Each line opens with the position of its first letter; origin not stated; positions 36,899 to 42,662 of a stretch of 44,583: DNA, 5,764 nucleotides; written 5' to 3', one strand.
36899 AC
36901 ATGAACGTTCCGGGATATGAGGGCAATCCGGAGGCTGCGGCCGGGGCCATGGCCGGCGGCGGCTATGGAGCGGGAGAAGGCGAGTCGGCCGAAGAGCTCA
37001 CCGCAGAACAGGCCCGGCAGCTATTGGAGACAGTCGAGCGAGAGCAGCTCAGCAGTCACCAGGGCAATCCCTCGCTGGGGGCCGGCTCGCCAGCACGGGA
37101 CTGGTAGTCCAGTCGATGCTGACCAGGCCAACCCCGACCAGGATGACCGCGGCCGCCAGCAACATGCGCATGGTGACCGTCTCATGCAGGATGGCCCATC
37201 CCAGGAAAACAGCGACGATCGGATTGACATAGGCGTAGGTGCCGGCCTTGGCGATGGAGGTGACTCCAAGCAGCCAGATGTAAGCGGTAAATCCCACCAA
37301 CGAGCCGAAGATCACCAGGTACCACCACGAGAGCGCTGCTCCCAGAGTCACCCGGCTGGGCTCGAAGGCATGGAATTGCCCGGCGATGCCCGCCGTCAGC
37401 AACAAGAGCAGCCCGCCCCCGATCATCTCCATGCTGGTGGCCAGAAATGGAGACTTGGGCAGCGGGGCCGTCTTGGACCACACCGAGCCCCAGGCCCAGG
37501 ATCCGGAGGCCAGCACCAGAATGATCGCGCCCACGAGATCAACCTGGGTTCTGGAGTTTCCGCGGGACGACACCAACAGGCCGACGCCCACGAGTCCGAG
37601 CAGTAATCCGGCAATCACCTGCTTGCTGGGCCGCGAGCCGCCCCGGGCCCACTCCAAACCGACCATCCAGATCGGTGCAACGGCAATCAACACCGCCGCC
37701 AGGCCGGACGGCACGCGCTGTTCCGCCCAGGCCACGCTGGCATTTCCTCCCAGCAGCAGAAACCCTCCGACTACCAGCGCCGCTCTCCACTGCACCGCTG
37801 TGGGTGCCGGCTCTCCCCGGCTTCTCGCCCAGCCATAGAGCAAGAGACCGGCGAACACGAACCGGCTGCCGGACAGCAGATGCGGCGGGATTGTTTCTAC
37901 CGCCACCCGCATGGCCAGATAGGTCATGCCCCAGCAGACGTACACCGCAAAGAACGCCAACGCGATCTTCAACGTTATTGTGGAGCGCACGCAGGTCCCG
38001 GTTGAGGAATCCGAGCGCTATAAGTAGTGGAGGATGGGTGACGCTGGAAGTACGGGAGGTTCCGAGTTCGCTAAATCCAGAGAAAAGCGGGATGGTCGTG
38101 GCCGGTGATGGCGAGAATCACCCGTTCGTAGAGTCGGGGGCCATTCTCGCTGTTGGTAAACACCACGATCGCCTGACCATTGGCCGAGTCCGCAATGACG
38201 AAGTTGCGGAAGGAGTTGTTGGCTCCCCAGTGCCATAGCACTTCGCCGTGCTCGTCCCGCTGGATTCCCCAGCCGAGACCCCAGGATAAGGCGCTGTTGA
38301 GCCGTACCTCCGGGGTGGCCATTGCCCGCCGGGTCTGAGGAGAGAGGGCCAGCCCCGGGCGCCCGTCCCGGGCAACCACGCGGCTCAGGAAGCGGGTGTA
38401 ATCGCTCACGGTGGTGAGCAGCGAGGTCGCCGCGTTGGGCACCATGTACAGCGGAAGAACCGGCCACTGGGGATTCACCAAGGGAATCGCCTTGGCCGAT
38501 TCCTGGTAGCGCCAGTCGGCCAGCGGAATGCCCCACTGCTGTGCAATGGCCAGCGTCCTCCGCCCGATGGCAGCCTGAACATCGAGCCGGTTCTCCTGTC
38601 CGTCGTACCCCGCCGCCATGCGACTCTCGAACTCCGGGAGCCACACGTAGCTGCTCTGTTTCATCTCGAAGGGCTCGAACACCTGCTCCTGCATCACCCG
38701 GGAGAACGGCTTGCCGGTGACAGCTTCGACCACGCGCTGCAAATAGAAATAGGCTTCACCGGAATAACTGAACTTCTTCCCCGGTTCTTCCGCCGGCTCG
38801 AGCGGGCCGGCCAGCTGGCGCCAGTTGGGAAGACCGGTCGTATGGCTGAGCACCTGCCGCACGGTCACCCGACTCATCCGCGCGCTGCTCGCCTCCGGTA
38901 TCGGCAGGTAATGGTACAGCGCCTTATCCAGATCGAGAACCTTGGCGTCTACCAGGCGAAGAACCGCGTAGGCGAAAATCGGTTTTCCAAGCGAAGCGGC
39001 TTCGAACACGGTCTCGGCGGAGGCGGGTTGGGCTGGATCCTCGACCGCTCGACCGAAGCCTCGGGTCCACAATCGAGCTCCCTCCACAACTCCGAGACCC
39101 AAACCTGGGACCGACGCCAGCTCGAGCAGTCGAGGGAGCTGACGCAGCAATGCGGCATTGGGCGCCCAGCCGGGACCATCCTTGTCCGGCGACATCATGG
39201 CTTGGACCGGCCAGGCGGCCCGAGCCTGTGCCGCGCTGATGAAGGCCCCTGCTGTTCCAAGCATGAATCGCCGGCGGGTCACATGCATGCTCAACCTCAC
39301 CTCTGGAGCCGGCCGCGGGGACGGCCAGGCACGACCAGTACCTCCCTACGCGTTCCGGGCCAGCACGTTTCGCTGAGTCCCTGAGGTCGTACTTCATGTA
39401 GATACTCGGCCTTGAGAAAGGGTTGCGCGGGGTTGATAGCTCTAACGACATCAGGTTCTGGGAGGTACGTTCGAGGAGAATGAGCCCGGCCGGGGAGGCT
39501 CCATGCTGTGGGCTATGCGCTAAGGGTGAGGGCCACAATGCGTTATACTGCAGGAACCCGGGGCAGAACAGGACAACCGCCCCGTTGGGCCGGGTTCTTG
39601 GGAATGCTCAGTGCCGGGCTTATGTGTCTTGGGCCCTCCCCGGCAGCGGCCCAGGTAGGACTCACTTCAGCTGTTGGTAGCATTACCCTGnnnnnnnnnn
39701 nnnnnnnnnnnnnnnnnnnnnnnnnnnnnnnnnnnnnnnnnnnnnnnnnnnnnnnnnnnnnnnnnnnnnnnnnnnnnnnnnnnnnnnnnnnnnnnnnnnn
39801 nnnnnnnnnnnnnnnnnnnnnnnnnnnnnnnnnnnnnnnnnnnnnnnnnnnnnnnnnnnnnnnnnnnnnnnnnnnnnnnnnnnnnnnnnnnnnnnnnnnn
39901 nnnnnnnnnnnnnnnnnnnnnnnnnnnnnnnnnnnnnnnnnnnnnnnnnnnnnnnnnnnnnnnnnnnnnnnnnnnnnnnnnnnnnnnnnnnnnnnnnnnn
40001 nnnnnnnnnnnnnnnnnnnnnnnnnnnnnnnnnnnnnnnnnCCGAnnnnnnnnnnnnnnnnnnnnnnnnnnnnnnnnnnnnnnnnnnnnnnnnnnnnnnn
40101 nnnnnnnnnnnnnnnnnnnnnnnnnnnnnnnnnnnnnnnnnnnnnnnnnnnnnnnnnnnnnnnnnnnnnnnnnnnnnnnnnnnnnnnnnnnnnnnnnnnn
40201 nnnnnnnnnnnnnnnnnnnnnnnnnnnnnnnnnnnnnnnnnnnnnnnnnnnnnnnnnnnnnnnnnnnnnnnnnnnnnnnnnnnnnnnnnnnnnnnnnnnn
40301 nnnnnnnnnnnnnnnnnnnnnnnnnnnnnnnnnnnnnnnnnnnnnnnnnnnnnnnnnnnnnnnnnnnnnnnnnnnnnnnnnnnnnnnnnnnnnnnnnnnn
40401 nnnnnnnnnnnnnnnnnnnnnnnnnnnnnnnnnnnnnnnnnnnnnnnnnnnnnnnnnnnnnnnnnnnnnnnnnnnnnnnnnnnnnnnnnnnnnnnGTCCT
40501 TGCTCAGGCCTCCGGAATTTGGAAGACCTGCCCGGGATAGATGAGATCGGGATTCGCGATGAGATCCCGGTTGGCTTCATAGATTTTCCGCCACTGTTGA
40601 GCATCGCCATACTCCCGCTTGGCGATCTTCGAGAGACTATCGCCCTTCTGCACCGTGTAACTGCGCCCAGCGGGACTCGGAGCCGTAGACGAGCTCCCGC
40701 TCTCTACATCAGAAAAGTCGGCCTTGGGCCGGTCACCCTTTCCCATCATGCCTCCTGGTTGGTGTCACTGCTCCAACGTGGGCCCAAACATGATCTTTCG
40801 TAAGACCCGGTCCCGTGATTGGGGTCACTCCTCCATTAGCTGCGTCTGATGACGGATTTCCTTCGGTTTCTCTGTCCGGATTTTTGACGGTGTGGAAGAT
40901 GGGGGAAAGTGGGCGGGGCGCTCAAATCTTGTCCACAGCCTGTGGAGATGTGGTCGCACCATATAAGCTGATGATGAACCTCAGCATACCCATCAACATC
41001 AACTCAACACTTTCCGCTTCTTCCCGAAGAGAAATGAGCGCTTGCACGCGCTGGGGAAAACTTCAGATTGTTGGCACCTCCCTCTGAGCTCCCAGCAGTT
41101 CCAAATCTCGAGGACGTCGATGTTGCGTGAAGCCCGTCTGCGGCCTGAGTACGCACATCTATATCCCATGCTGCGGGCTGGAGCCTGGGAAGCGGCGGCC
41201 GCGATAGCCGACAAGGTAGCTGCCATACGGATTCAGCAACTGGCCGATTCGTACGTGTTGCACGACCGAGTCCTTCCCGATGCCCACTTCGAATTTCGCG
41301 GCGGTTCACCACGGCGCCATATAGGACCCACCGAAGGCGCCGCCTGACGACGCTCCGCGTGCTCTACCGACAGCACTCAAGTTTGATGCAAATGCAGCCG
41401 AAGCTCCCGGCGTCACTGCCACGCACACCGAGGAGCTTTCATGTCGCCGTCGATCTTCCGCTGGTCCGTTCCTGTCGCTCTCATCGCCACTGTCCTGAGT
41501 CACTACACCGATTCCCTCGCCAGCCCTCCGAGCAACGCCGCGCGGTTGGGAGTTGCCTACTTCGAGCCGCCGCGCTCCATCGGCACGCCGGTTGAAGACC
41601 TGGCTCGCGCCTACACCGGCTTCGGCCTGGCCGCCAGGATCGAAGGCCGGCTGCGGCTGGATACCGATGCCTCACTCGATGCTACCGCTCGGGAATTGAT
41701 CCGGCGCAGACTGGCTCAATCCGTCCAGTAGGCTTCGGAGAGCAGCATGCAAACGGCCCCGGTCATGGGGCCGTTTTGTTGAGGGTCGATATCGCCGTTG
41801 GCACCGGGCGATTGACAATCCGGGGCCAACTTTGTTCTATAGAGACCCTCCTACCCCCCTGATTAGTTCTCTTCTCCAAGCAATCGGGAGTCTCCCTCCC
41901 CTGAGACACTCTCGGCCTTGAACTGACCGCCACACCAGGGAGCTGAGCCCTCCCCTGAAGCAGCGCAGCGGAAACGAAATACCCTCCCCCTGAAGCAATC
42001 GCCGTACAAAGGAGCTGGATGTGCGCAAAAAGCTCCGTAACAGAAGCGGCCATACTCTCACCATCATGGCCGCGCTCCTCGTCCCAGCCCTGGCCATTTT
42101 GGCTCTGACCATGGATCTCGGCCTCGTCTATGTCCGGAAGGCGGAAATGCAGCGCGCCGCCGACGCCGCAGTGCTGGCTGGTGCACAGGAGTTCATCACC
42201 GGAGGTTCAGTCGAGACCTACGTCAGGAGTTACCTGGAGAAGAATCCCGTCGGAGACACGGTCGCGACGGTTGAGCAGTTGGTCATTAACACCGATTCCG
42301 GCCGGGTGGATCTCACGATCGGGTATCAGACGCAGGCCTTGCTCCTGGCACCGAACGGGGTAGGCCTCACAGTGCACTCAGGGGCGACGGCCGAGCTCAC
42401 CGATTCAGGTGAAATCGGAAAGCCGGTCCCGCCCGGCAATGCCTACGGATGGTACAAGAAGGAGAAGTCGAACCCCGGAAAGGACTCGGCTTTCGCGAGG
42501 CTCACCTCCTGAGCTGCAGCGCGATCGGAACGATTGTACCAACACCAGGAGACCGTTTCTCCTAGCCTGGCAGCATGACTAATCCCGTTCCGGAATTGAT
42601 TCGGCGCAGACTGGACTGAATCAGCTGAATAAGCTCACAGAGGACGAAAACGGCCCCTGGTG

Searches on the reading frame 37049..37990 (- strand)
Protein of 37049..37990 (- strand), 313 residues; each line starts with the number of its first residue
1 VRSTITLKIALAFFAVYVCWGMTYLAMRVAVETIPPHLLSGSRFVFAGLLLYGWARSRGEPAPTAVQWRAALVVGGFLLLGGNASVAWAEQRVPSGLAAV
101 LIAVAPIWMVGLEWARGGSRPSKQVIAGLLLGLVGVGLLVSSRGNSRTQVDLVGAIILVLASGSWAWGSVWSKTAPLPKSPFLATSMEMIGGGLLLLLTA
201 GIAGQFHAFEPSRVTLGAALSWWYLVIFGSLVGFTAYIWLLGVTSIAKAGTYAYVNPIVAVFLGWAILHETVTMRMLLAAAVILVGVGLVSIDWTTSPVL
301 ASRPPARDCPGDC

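Call 54: search_protein_families(library=pfam, proteins=[window:37049-37990:-], max_evalue=0.0001)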
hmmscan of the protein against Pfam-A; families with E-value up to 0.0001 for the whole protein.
window:37049-37990:- (313 aa): 1 family
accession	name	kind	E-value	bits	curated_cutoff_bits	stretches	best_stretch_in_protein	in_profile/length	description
PF00892.27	EamA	-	5.1e-34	117.9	28.2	2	9-140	3-134/135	EamA-like transporter family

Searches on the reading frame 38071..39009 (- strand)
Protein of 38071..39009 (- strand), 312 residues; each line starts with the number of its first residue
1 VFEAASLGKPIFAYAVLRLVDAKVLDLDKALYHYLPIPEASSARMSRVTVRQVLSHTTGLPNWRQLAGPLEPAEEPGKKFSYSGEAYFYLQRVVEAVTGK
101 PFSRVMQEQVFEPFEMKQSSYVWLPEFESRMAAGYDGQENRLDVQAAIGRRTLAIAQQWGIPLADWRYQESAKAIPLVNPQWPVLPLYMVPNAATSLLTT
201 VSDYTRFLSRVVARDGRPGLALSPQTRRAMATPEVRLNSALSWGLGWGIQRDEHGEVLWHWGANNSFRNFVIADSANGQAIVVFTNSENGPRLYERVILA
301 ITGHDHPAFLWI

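Call 54: search_protein_families(library=pfam, proteins=[window:38071-39009:-], max_evalue=0.0001)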
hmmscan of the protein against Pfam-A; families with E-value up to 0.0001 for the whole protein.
window:38071-39009:- (312 aa): 1 family
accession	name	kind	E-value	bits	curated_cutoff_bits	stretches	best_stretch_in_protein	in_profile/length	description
PF00144.29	Beta-lactamase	-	1.1e-41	143.6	27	1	1-292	49-315/329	Beta-lactamase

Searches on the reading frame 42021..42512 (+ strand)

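Call 54: search_protein_families(library=pfam, proteins=[window:42021-42512:+], max_evalue=0.0001)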
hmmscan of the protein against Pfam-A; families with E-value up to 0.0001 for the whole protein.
window:42021-42512:+ (163 aa): 1 family
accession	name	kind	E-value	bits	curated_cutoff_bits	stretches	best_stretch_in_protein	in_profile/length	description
PF13400.11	Tad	-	2.1e-11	44.4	22.3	1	14-56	4-46/47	Putative Flp pilus-assembly TadE/G-like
